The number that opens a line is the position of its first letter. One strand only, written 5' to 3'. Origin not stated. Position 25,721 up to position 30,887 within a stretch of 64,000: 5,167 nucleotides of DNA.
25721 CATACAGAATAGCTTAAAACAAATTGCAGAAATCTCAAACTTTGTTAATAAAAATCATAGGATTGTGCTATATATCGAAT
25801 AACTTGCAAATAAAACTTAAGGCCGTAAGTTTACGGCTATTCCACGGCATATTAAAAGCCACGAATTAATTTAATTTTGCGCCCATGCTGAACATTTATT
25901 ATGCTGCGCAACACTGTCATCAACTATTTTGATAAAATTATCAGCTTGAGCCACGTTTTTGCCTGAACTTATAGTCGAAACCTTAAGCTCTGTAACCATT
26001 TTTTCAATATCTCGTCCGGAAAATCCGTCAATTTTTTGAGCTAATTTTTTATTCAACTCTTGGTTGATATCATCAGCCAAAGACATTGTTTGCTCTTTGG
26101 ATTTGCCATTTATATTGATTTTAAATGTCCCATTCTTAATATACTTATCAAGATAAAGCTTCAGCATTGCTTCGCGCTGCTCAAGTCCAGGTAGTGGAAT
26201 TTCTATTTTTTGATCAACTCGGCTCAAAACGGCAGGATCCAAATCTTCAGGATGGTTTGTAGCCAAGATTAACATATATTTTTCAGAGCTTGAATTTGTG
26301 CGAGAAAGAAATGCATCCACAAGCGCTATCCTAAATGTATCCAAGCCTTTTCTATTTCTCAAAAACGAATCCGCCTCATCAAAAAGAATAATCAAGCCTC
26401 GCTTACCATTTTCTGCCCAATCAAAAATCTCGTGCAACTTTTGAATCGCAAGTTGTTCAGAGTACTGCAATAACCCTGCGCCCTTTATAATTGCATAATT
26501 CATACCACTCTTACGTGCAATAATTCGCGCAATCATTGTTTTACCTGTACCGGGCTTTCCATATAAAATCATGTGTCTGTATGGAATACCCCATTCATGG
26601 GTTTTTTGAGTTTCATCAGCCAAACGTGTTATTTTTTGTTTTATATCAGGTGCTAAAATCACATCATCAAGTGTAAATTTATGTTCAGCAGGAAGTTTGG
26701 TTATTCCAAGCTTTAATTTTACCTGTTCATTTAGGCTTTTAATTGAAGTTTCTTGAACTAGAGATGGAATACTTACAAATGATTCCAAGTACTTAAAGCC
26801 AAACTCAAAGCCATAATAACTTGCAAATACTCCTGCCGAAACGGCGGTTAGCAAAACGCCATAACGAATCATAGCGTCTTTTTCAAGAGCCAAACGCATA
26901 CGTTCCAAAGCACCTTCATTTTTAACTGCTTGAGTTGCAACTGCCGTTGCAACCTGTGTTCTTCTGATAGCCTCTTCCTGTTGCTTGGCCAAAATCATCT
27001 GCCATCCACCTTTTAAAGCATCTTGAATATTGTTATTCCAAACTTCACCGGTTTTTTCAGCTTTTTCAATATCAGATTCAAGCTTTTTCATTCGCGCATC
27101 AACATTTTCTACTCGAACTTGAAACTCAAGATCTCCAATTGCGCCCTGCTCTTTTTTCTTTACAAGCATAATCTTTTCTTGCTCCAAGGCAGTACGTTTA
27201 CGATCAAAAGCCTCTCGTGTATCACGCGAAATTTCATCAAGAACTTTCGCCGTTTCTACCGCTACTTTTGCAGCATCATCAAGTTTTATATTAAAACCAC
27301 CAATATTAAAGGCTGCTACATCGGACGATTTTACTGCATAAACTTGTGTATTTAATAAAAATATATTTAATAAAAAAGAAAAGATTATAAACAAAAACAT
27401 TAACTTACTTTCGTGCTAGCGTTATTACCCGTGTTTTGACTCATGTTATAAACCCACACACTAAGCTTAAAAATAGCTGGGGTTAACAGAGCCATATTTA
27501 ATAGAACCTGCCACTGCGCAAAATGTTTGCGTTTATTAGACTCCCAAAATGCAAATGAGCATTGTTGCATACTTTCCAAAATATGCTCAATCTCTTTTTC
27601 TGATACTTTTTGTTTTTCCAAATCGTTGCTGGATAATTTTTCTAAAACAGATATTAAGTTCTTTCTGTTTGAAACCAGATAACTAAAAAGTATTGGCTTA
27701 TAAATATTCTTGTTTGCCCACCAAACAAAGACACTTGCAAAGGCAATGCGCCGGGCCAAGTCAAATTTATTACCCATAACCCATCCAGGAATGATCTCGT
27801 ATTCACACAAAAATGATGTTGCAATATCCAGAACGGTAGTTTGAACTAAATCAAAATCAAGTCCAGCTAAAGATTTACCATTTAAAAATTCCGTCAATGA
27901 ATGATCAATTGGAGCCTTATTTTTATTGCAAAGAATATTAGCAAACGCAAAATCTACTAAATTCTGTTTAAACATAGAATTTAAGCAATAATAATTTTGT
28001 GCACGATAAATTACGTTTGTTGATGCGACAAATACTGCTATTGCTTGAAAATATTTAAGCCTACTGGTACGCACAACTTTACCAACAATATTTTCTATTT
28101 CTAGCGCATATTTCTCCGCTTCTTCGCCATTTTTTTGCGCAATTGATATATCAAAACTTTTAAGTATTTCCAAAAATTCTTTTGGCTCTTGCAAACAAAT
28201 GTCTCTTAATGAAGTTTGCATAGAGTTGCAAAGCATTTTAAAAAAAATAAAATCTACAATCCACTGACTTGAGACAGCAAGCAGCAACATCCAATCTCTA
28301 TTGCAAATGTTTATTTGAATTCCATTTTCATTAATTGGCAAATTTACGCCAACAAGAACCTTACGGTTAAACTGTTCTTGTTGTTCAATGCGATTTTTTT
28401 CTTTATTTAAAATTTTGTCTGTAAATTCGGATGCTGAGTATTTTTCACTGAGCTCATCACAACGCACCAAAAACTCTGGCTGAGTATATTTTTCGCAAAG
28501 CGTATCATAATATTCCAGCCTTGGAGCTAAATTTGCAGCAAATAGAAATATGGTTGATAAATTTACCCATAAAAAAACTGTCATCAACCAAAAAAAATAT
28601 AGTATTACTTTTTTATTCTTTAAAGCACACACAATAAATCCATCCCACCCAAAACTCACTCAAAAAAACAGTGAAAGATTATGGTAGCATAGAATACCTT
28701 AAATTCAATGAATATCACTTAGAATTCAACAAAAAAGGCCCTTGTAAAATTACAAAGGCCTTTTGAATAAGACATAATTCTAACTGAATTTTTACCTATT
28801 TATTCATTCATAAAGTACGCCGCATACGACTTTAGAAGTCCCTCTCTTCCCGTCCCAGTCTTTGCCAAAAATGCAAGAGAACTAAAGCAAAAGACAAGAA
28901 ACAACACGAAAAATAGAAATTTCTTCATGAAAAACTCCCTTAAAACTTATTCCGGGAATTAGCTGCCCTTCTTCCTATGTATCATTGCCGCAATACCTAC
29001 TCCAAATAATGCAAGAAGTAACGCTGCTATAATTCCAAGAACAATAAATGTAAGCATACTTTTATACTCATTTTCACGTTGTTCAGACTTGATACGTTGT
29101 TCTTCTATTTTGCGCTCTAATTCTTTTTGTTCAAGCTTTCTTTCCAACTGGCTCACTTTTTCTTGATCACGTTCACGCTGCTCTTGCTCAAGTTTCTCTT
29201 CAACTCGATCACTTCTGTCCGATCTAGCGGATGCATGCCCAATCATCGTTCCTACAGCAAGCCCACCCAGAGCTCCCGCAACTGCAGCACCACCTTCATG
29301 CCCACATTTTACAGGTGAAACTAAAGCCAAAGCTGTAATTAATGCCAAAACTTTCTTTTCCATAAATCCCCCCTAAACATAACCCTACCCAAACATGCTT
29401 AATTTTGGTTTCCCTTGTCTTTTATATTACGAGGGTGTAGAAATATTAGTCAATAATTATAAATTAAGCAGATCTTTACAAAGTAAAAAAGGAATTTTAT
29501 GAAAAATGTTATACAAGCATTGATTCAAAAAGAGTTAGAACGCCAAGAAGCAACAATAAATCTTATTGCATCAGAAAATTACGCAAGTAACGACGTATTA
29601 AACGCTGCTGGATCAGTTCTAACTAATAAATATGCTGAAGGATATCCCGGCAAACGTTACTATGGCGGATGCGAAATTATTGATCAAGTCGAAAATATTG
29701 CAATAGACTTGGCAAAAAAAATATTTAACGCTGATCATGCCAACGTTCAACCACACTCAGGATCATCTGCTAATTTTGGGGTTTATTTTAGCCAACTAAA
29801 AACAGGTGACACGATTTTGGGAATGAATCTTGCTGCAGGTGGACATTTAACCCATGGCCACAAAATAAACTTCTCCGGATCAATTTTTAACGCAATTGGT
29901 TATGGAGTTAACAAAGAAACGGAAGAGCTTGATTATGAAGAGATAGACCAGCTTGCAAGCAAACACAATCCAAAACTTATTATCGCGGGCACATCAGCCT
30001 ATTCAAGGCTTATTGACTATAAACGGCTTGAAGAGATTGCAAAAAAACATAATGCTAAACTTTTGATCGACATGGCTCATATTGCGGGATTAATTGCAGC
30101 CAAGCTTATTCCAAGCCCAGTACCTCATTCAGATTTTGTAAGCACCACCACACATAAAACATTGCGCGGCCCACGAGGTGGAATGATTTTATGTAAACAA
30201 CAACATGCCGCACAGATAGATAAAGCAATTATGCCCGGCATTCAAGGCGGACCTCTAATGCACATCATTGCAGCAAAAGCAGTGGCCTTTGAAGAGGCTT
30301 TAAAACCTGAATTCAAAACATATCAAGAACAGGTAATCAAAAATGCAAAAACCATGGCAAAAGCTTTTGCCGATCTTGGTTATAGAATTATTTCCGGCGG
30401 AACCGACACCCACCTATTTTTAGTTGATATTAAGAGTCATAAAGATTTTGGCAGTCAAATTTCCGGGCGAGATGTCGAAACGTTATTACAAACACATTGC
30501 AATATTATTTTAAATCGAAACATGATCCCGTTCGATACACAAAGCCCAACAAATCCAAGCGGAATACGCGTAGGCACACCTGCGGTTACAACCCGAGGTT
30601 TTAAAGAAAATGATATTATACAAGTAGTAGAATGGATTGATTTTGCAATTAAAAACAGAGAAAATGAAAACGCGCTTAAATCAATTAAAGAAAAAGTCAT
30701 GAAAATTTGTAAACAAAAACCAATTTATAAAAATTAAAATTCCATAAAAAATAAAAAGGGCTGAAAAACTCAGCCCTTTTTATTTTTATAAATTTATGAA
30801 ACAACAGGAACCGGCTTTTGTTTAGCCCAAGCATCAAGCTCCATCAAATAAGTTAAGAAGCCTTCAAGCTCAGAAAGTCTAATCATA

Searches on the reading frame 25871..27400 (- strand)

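Call 41: search_protein_families(library=pfam, proteins=[window:25871-27400:-], max_evalue=0.00001)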
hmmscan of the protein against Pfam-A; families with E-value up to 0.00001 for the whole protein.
window:25871-27400:- (509 aa): 1 family
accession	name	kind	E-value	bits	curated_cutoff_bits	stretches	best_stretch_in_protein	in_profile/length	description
PF00004.35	AAA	-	1.3e-26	94.1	21.2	1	277-403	1-131/131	ATPase family associated with various cellular activities (AAA)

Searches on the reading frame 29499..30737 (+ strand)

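Call 41: search_protein_families(library=pfam, proteins=[window:29499-30737:+], max_evalue=0.00001)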
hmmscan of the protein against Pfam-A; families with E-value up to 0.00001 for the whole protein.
window:29499-30737:+ (412 aa): 2 families
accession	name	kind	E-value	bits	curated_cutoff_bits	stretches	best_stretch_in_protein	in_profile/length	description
PF00464.25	SHMT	-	4.2e-157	523.3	27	1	5-380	8-399/399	Serine hydroxymethyltransferase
PF00155.27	Aminotran_1_2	-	8.6e-12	45.3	19.7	1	55-365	38-351/361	Aminotransferase class I and II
